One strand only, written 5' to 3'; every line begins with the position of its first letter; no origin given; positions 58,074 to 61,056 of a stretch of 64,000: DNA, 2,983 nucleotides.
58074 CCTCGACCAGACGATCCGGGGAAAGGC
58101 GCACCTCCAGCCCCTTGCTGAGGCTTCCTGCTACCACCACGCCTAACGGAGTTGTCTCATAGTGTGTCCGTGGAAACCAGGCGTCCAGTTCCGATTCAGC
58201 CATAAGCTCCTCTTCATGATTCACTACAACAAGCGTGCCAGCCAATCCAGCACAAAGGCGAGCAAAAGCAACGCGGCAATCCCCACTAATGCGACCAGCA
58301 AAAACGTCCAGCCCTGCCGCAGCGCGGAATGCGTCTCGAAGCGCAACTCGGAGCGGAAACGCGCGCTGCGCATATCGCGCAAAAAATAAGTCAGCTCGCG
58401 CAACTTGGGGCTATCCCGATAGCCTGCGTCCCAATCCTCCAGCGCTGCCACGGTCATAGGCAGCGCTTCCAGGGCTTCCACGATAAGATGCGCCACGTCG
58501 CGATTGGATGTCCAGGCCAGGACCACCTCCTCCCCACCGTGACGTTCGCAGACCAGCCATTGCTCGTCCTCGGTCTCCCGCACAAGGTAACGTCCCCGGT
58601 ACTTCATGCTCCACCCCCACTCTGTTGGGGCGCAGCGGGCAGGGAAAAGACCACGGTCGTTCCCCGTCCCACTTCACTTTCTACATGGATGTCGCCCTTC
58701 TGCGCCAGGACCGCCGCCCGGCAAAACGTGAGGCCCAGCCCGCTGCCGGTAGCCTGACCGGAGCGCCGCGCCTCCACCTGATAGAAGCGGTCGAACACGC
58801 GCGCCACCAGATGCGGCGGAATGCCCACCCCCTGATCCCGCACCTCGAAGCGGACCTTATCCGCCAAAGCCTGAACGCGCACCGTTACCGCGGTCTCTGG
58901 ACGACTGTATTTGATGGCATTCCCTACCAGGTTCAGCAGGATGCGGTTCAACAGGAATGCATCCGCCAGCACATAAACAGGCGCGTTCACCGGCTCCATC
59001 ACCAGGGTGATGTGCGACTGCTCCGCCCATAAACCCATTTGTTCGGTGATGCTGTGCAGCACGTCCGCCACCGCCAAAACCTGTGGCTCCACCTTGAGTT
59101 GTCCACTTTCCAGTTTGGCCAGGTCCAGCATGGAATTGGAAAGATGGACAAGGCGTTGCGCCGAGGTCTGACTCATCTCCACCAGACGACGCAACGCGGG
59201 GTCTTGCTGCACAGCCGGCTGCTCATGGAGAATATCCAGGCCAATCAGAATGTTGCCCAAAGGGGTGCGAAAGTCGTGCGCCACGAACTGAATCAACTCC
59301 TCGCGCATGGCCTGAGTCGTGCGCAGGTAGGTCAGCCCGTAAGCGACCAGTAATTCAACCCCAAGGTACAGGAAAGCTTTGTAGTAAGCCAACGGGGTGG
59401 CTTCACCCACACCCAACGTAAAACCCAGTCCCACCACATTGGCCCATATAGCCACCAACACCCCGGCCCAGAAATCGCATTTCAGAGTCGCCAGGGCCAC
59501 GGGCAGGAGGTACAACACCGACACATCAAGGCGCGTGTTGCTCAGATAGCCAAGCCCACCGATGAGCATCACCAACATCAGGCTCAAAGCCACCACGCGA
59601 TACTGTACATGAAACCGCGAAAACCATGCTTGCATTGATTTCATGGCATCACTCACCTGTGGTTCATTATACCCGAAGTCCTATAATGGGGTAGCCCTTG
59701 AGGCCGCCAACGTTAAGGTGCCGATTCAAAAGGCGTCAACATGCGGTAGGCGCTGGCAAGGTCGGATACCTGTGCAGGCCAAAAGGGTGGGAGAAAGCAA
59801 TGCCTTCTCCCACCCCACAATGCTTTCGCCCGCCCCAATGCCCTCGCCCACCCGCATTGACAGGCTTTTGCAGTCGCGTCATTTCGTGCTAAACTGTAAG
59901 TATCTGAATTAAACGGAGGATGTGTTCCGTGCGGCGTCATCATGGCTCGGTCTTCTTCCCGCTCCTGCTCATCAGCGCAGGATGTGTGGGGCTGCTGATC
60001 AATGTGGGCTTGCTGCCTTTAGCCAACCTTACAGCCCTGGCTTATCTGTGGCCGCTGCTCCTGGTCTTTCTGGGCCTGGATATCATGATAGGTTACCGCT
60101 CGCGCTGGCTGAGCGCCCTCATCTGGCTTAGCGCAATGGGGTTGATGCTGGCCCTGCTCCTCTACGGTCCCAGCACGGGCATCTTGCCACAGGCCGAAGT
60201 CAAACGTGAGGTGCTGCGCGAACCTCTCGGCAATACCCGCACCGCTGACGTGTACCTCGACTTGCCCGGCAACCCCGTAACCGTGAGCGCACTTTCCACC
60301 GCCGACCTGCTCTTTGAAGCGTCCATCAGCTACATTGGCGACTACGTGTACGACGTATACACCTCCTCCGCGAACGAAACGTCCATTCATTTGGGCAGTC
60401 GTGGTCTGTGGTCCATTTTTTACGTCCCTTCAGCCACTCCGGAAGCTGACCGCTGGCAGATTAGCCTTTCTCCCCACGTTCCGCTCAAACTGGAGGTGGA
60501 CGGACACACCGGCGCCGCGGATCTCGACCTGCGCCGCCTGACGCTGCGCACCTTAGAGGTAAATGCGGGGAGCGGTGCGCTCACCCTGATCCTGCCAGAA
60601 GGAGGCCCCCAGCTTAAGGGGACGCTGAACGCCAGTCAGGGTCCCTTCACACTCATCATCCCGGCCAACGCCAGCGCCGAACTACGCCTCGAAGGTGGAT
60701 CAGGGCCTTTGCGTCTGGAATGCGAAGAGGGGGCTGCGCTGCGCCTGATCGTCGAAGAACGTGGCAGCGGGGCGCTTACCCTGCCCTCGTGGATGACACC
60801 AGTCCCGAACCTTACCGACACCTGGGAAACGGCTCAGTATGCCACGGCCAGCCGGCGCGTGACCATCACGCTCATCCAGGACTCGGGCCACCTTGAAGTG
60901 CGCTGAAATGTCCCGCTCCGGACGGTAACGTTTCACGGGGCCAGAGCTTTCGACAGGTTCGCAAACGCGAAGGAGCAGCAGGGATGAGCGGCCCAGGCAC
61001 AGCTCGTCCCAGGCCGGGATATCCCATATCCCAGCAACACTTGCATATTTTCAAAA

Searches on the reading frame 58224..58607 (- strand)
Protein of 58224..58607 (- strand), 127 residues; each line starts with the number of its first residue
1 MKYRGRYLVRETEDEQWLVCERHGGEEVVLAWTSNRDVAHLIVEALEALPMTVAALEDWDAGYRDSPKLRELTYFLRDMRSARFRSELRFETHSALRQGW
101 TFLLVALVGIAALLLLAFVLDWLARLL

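Call 3: search_protein_families(library=pfam, proteins=[window:58224-58607:-], max_evalue=0.01)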
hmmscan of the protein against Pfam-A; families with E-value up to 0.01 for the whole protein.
window:58224-58607:- (127 aa): 0 families

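Call 5: search_protein_families(library=ncbifam, proteins=[window:58224-58607:-], max_evalue=0.01)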
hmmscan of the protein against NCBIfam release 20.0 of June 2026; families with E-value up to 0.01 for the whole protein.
window:58224-58607:- (127 aa): 0 families

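Call 6: search_protein_families(library=padloc, proteins=[window:58224-58607:-], max_evalue=0.01)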
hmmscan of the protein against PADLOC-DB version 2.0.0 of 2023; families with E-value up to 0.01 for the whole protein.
window:58224-58607:- (127 aa): 0 families

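Call 22: find_homologous_proteins(query=window:58224-58607:-, max_evalue=0.001)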
Query window:58224-58607:- (127 aa): 1 proteins with E <= 0.001 among 112 candidates.
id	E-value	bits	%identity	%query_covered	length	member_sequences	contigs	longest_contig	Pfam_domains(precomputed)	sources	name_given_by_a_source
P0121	5.9e-77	274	100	100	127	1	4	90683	-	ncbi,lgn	-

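Call 23: find_encoding_contigs(protein=P0121, flank=10000, max_places=6)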
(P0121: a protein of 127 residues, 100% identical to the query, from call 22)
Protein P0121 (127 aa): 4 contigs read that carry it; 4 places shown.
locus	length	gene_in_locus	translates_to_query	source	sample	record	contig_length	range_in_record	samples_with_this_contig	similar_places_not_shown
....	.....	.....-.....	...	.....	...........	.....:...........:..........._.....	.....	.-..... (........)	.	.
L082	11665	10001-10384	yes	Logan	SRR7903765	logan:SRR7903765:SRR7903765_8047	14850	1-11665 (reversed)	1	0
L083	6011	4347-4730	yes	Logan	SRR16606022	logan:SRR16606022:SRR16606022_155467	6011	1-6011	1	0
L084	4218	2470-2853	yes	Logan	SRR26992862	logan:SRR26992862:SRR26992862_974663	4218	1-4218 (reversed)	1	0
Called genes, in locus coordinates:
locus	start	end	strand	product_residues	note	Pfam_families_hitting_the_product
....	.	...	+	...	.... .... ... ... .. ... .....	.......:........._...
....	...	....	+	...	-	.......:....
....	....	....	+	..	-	-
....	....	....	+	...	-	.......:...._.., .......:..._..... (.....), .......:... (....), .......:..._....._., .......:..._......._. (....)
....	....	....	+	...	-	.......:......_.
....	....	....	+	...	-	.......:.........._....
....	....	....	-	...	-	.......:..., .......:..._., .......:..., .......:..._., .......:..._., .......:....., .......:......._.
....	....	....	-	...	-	-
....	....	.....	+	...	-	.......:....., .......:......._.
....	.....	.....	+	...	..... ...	-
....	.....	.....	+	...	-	?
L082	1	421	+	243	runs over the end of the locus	PF10502:Peptidase_S26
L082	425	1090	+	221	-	PF01791:DeoC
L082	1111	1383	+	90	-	-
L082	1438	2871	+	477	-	PF14691:Fer4_20, PF00070:Pyr_redox (faint), PF01266:DAO (weak), PF07992:Pyr_redox_2, PF13450:NAD_binding_8 (weak)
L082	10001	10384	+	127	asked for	-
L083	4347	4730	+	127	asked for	-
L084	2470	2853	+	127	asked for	-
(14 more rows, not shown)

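Call 52: predict_structure(protein=window:58224-58607:-)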
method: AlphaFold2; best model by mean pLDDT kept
length: 127 residues; sequences in the alignment: 1
mean_pLDDT: 75.0   pTM: 0.44
mean pLDDT of the five models: 75.0, 73.9, 72.1, 71.0, 69.7
residues with pLDDT >= 90: 27; 70-90: 49; 50-70: 49; < 50: 2
segments of 3 or more residues with pLDDT < 50: none
pLDDT, mean of each block of 10 residues (from residue 1): 76 88 80 83 77 56 55 62 53 66 93 97 95
secondary structure, 60 per line:
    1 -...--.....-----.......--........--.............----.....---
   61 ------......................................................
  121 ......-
elements in order: E2-4 E7-11 E17-23 E26-33 H36-48 H53-57 H67-126

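Call 54: search_protein_representatives(protein=window:58224-58607:-)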
Query: 127 residues. Proteins with E-value up to 0.001 (for the whole library): 4; up to 1e-10: 3; up to 1e-30: 1. The best 4 are listed.
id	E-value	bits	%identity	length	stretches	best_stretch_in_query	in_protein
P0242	1.2e-32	129.0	52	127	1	1-126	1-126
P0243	2.8e-26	108.4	44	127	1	1-127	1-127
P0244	1.2e-25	106.4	50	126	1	4-126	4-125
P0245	8.9e-04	35.8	32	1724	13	20-79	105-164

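Call 56: fold_search(model_id=the predicted structure, library=pdb)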
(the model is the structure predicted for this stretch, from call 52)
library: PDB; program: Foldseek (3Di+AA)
matches with E <= 10: 827; with E <= 0.001: 0
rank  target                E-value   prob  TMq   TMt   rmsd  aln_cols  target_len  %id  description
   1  5wlz_A                1.3e-01  0.41  0.25  0.18  25.8       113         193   15  Crystal Structure of Amino Acids 1677-1758 of Human Beta Cardiac Myosin Fused to Xrcc4 (released 2017-08-23)
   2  9cq3_d                1.4e-01  0.63  0.32  0.21  22.4       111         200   14  The gap-filling complex with Pol mu engaged in the NHEJ pathway (released 2025-04-23)
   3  3ii6_D                1.7e-01  0.57  0.31  0.21  22.1       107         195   12  Structure of human Xrcc4 in complex with the tandem BRCT domains of DNA LigaseIV. (released 2009-08-11)
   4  9asm_B                1.8e-01  0.15  0.16  0.10  21.9       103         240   16  Human Drosha and DGCR8 in complex with Pri-let-7f1 (released 2024-09-04)
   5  3ii6_B                2.0e-01  0.47  0.30  0.20  21.8       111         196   14  Structure of human Xrcc4 in complex with the tandem BRCT domains of DNA LigaseIV. (released 2009-08-11)
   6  3ii6_A                2.0e-01  0.41  0.27  0.18  21.9       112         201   14  Structure of human Xrcc4 in complex with the tandem BRCT domains of DNA LigaseIV. (released 2009-08-11)
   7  5wlz_D                2.1e-01  0.35  0.27  0.18  26.0       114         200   14  Crystal Structure of Amino Acids 1677-1758 of Human Beta Cardiac Myosin Fused to Xrcc4 (released 2017-08-23)
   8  7lt3_F                2.6e-01  0.35  0.27  0.17  22.6       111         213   14  NHEJ Long-range synaptic complex (released 2021-04-14)
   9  1fu1_B                3.0e-01  0.33  0.28  0.18  22.8       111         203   14  CRYSTAL STRUCTURE OF HUMAN XRCC4 (released 2000-12-11)
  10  1ik9_A                3.8e-01  0.38  0.31  0.20  22.3       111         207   14  CRYSTAL STRUCTURE OF A XRCC4-DNA LIGASE IV COMPLEX (released 2001-11-21)
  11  6l0v_A                3.8e-01  0.33  0.20  0.39   7.7        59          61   12  Structure of RLD2 BRX domain bound to LZY3 CCL motif (released 2020-02-05)
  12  7m3p_A                4.1e-01  0.38  0.28  0.22  18.1       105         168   11  Xrcc4-Spc110p(164-207) fusion (released 2021-05-12)
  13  7lsy_F                4.1e-01  0.25  0.27  0.18  23.6       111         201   14  NHEJ Short-range synaptic complex (released 2021-04-14)
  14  7lsy_G                4.1e-01  0.23  0.24  0.16  22.0       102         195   15  NHEJ Short-range synaptic complex (released 2021-04-14)
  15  7et4_G                4.4e-01  0.89  0.28  0.35   2.5        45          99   18  Crystal structure of Arabidopsis TEM1 AP2 domain (released 2021-09-15)
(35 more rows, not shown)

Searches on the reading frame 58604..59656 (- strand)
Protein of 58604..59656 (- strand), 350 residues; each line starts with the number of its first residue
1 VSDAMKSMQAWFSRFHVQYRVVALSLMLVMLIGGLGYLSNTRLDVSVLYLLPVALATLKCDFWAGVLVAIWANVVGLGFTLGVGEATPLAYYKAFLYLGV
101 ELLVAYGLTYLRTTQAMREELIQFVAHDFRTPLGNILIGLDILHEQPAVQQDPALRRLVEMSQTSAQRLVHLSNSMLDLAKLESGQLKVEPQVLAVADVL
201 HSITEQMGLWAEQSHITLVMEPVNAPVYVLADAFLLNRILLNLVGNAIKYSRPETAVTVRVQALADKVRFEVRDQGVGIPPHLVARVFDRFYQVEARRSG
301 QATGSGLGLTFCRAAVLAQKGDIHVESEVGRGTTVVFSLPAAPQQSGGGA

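Call 3: search_protein_families(library=pfam, proteins=[window:58604-59656:-], max_evalue=0.01)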
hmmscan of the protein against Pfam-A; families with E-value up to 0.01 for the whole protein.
window:58604-59656:- (350 aa): 3 families
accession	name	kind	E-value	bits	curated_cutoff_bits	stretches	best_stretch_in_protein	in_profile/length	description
PF02518.31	HATPase_c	-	1e-28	100.4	26.4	1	232-342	2-110/111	Histidine kinase-, DNA gyrase B-, and HSP90-like ATPase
PF00512.31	HisKA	-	1.3e-12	48.1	26.9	1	117-185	1-66/66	His Kinase A (phospho-acceptor) domain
PF13581.12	HATPase_c_2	-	0.00056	20.4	27.4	1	245-316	41-109/127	Histidine kinase-like ATPase domain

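Call 5: search_protein_families(library=ncbifam, proteins=[window:58604-59656:-], max_evalue=0.01)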
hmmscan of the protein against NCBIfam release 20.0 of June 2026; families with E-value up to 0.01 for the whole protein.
window:58604-59656:- (350 aa): 85 families (the best 25 are shown)
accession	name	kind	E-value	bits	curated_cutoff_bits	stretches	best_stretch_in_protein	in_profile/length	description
NF046044.1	PnpS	equivalog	3.8e-51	174.3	400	1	102-340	154-390/390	two-component system histidine kinase PnpS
TIGR02966.1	phoR_proteo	equivalog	2.5e-50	171.4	334.2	1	101-337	97-331/333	phosphate regulon sensor histidine kinase PhoR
NF033092.0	HK_WalK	equivalog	8.1e-48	163.4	725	1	113-340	367-593/594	cell wall metabolism sensor histidine kinase WalK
NF047874.1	MASE3_PAS_HK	subfamily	8e-45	153.8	560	1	112-341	392-625/655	MASE3 domain-containing sensor histidine kinase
NF041735.1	hist_kin_RppB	equivalog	2.5e-42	145.2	400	1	125-340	223-438/438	two-component system sensor histidine kinase RppB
TIGR01386.1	cztS_silS_copS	subfamily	8.6e-41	140.4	292.55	1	125-338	248-455/457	heavy metal sensor histidine kinase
TIGR02956.1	TMAO_torS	equivalog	3.7e-40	137.9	676.5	1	126-341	472-682/967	TMAO reductase system sensor histidine kinase/response regulator TorS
NF040691.1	MtrAB_MtrB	equivalog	1e-39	137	450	1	121-344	274-495/507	MtrAB system histidine kinase MtrB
NF008312.0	PRK11100.1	equivalog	1e-36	126.8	356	1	119-341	257-474/477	two-component system sensor histidine kinase CreC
NF008302.0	PRK11091.1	equivalog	2.2e-36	125.4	838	1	119-341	284-505/779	aerobic respiration two-component sensor histidine kinase ArcB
NF033091.0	HK_VanS_ACDEFG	equivalog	2.6e-36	125.3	400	1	116-331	72-285/293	vancomycin resistance histidine kinase VanS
NF045595.1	HK_scytonemin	equivalog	1.4e-35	122.8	865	1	108-341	405-635/637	scytonemin biosynthesis sensor histidine kinase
NF007345.0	PRK09835.1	subfamily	1.5e-35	122.7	423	1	125-341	269-480/482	Cu(+)/Ag(+) sensor histidine kinase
NF008099.0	PRK10841.1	equivalog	3.3e-35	121.1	920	1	123-340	475-689/949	two-component system sensor histidine kinase RcsC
NF006800.0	PRK09303.1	equivalog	5.8e-35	120.9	342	1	115-343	148-379/383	histidine kinase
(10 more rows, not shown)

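Call 6: search_protein_families(library=padloc, proteins=[window:58604-59656:-], max_evalue=0.01)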
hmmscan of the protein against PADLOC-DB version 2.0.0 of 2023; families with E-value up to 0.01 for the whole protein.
window:58604-59656:- (350 aa): 3 families
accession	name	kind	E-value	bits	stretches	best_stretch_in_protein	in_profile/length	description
PDLC04647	PDC-M43B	-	1.3e-06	25.7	1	240-328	232-320/347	-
PDLC04650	PDC-M43B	-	3.8e-05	21.1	1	240-328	231-321/344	-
PDLC04649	PDC-M43B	-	0.009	13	0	239-313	232-306/345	-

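Call 43: search_protein_families(library=pfam, proteins=[window:58604-59656:-], max_evalue=10)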
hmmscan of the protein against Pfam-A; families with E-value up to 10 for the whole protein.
window:58604-59656:- (350 aa): 5 families
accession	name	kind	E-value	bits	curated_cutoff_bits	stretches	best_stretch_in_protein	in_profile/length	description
PF02518.31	HATPase_c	-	1e-28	100.4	26.4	1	232-342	2-110/111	Histidine kinase-, DNA gyrase B-, and HSP90-like ATPase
PF00512.31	HisKA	-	1.3e-12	48.1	26.9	1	117-185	1-66/66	His Kinase A (phospho-acceptor) domain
PF13581.12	HATPase_c_2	-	0.00056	20.4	27.4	1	245-316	41-109/127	Histidine kinase-like ATPase domain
PF02984.24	Cyclin_C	-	0.083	13.3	22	1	155-213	7-67/119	Cyclin, C-terminal domain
PF13493.11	DUF4118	-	0.33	11.2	28.4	1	23-73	2-55/107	Domain of unknown function (DUF4118)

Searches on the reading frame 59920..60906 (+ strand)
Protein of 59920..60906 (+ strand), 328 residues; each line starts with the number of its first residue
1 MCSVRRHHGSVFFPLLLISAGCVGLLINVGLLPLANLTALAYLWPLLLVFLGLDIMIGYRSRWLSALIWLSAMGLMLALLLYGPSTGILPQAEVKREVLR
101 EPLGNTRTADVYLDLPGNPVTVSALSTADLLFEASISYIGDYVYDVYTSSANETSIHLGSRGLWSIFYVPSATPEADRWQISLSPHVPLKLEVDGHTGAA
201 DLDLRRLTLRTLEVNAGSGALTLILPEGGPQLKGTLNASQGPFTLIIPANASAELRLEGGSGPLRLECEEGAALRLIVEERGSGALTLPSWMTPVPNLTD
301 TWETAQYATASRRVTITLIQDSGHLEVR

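Call 3: search_protein_families(library=pfam, proteins=[window:59920-60906:+], max_evalue=0.01)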
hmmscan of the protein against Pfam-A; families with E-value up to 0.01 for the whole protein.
window:59920-60906:+ (328 aa): 2 families
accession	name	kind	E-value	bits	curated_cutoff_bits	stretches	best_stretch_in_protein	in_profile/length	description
PF22570.1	LiaF-TM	-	0.00041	21.6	27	1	12-78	1-64/98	LiaF transmembrane domain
PF18917.5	LiaI-LiaF-like_TM1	-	0.0067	16.9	27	0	11-55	1-41/42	LiaI-LiaF-like transmembrane region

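Call 5: search_protein_families(library=ncbifam, proteins=[window:59920-60906:+], max_evalue=0.01)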
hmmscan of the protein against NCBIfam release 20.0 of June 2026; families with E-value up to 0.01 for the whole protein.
window:59920-60906:+ (328 aa): 0 families

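Call 6: search_protein_families(library=padloc, proteins=[window:59920-60906:+], max_evalue=0.01)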
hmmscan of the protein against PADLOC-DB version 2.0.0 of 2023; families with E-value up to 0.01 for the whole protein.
window:59920-60906:+ (328 aa): 0 families
